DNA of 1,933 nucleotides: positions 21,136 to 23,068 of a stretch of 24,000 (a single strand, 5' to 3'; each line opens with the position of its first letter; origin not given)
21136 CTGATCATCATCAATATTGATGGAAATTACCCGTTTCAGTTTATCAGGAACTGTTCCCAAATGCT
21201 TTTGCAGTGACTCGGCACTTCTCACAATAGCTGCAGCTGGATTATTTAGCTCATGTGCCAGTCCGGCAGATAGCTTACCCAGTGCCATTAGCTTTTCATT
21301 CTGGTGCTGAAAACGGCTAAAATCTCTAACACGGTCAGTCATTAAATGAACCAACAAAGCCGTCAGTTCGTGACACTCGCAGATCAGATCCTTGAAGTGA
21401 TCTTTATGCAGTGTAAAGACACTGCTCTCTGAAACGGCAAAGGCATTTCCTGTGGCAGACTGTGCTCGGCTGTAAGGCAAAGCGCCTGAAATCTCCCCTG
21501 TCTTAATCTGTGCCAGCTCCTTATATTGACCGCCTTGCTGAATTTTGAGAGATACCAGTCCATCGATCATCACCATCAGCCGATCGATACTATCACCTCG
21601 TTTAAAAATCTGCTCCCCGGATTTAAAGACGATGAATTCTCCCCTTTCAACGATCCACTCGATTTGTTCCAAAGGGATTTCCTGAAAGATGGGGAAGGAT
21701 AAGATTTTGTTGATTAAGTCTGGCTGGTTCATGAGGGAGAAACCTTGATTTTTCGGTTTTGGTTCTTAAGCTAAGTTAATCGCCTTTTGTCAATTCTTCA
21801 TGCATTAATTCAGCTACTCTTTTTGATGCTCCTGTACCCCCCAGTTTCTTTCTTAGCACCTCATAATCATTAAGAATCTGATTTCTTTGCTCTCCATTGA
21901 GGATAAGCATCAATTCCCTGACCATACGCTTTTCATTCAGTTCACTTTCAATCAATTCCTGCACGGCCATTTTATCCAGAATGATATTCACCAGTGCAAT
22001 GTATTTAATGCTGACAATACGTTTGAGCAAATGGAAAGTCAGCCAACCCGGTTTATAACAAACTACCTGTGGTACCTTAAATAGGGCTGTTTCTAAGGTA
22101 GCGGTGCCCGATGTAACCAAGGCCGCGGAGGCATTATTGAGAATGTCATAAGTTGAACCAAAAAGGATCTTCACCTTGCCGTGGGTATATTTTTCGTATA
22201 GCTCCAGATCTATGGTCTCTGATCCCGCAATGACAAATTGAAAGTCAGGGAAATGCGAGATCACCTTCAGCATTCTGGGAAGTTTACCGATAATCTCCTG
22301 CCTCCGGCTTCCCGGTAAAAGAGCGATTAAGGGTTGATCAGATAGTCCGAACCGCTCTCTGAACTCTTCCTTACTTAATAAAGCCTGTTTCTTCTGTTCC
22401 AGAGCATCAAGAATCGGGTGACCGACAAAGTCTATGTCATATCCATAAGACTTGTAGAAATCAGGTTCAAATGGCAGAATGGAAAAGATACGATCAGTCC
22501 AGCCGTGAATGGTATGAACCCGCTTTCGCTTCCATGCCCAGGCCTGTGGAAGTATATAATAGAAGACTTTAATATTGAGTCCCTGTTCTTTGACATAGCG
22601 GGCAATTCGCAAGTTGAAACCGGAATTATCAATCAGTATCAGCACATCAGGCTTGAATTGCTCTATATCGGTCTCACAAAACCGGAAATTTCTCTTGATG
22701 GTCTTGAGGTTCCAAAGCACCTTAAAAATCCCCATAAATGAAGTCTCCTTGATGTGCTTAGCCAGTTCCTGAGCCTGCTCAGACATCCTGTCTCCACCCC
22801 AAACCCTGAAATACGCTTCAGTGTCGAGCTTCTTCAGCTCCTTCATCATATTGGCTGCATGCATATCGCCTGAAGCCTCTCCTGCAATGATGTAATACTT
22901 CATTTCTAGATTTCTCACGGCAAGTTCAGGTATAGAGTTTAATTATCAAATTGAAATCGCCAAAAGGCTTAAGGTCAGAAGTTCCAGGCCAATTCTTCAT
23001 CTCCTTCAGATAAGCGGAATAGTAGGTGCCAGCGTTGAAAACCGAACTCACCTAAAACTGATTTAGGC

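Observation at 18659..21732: Two-component system with a cNMP-domain kinase and a flavoenzyme-bodied response regulator (top candidate for an uncharacterised pathway)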

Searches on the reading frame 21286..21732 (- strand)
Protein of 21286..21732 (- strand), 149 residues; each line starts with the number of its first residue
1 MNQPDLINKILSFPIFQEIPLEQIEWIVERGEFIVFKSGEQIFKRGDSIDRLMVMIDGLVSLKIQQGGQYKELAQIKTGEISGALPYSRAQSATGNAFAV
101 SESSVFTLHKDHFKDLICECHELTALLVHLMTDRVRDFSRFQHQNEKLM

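Call 54: search_solved_structures(query=window:21286-21732:-, max_evalue=1, show_alignments=4)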
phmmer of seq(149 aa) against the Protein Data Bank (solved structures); distinct sequences matched with E-value up to 1: 53.
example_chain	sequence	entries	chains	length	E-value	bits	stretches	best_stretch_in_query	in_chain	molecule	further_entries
9ya0_MA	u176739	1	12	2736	4.1e-09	39.8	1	6-116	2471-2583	PCR12, TGME49_219070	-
3j4q_B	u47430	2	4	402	4e-08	36.6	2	10-124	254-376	cAMP-dependent protein kinase type II-alpha regulatory subunit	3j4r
2qvs_B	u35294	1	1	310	5.5e-08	36.1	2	10-124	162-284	cAMP-dependent protein kinase type II-alpha regulatory subunit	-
9d2f_b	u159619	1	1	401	1.4e-07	34.7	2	10-124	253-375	cAMP-dependent protein kinase type II-alpha regulatory subunit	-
7pza_A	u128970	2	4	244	5.3e-07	32.9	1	12-138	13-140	Putative cAMP-binding protein-catabolite gene activator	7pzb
1o5l_A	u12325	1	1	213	1.6e-05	28.1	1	27-133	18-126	transcriptional regulator, crp family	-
4ev0_A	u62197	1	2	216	2.2e-05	27.7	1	13-132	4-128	Transcription regulator, Crp family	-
7ets_A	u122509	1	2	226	7.7e-05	25.9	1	14-102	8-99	Crp/Fnr family transcriptional regulator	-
4z07_A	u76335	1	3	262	0.00019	24.7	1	9-118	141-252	cGMP-dependent protein kinase 1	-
7ssb_A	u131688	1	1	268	0.00035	23.8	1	9-117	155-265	cGMP-dependent protein kinase 1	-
1cx4_A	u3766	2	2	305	0.00037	23.7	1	12-123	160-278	CAMP-DEPENDENT PROTEIN KINASE REGULATORY SUBUNIT TYPE II BETA | cAMP-dependent protein kinase type II-beta regulatory subunit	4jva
3shr_A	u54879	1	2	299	0.00042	23.5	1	9-118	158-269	cGMP-dependent protein kinase 1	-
5d1i_A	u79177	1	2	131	0.00076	22.7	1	12-120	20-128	Cyclic nucleotide-binding protein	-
6wjf_C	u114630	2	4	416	0.00088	22.5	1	12-123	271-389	cAMP-dependent protein kinase type II-beta regulatory subunit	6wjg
4byy_A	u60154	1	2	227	0.00098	22.3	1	10-136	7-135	TRANSCRIPTIONAL REGULATOR, CRP/FNR FAMILY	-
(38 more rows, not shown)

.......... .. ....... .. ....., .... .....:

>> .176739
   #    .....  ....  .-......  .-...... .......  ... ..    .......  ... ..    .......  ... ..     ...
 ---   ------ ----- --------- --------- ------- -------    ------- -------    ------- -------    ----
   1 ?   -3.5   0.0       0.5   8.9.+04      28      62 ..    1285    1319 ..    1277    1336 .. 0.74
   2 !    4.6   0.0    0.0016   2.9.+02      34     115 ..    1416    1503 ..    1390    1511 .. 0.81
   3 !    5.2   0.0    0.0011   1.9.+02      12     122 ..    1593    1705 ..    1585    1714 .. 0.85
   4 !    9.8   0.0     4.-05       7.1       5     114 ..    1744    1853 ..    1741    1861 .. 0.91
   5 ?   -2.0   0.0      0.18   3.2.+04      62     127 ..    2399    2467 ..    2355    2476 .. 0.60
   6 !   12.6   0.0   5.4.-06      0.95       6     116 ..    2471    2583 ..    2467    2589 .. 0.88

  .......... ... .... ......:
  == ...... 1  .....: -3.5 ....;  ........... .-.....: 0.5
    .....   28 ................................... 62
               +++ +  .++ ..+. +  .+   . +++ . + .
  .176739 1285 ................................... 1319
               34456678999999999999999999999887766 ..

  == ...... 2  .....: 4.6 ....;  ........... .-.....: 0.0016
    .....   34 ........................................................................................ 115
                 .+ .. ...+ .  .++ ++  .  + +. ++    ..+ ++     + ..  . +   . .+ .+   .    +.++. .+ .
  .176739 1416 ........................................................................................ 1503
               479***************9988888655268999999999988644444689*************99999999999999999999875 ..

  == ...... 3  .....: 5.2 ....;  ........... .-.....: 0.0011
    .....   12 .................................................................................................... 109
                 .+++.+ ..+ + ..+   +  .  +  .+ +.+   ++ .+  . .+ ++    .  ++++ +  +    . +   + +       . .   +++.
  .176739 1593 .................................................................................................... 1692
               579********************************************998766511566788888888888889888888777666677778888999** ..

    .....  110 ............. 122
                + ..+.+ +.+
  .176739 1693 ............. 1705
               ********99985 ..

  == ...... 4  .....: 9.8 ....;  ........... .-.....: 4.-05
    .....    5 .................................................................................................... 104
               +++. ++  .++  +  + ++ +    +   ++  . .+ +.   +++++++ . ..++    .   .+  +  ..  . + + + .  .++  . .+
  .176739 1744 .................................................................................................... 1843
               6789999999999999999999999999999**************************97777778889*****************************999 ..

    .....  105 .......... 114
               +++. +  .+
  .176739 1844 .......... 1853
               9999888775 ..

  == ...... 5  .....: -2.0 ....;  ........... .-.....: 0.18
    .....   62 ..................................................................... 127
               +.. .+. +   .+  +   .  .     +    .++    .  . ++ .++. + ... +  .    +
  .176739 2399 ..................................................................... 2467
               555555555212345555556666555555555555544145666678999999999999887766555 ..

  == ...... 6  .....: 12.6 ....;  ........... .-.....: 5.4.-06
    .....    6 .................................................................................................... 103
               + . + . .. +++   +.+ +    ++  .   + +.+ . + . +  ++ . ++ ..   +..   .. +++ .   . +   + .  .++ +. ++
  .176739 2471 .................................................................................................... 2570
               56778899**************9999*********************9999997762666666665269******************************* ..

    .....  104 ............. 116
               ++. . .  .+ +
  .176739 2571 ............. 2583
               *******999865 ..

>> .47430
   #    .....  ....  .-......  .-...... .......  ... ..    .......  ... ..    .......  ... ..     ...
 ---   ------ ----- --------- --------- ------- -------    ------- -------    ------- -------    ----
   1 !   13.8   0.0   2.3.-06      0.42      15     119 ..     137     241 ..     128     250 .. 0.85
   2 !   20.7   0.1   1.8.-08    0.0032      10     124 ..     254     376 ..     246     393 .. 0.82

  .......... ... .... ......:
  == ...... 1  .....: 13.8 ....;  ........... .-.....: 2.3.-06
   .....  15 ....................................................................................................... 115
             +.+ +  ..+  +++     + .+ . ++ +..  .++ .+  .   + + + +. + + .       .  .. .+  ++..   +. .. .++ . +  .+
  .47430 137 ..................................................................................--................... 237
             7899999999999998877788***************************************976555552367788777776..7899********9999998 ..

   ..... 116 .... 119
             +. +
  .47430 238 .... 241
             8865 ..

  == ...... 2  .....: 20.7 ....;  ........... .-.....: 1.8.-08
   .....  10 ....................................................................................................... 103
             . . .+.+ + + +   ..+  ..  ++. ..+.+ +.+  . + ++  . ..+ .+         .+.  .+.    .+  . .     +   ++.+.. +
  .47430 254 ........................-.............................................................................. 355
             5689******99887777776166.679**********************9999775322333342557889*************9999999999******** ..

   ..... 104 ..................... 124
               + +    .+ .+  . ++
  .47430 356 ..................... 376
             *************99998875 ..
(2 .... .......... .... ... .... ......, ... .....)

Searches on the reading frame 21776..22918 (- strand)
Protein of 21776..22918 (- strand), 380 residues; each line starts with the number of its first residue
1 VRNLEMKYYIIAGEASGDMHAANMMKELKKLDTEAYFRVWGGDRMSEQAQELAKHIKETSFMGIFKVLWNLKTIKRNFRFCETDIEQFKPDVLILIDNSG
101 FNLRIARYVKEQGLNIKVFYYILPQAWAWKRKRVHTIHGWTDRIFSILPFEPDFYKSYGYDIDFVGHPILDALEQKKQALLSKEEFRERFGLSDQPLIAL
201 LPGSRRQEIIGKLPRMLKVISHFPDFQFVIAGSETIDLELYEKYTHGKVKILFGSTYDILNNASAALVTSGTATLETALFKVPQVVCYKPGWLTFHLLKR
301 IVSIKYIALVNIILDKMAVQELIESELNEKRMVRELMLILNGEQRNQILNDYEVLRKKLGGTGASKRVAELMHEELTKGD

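Call 3: search_protein_families(library=pfam, proteins=[window:21776-22918:-], max_evalue=0.01)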
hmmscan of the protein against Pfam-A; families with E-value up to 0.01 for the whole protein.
window:21776-22918:- (380 aa): 1 family
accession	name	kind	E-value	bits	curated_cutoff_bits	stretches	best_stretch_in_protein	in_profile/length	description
PF02684.21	LpxB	-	2.2e-81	274.1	22.6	1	9-367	2-366/374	Lipid-A-disaccharide synthetase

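Call 4: search_protein_families(library=ncbifam, proteins=[window:21776-22918:-], max_evalue=0.01)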
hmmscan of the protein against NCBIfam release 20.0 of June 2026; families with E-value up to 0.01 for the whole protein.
window:21776-22918:- (380 aa): 3 families
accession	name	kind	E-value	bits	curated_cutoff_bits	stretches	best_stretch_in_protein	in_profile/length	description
TIGR00215.1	lpxB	equivalog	1e-73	248.4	190.25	1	9-369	10-376/382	lipid-A-disaccharide synthase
NF002173.0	PRK01021.1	equivalog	2e-40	138.9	1033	1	6-325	227-553/610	lipid-A-disaccharide synthase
TIGR03492.1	TIGR03492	hypoth_equivalog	2.2e-10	39.8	219.2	1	157-241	177-254/396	lipid-A-disaccharide synthase-related protein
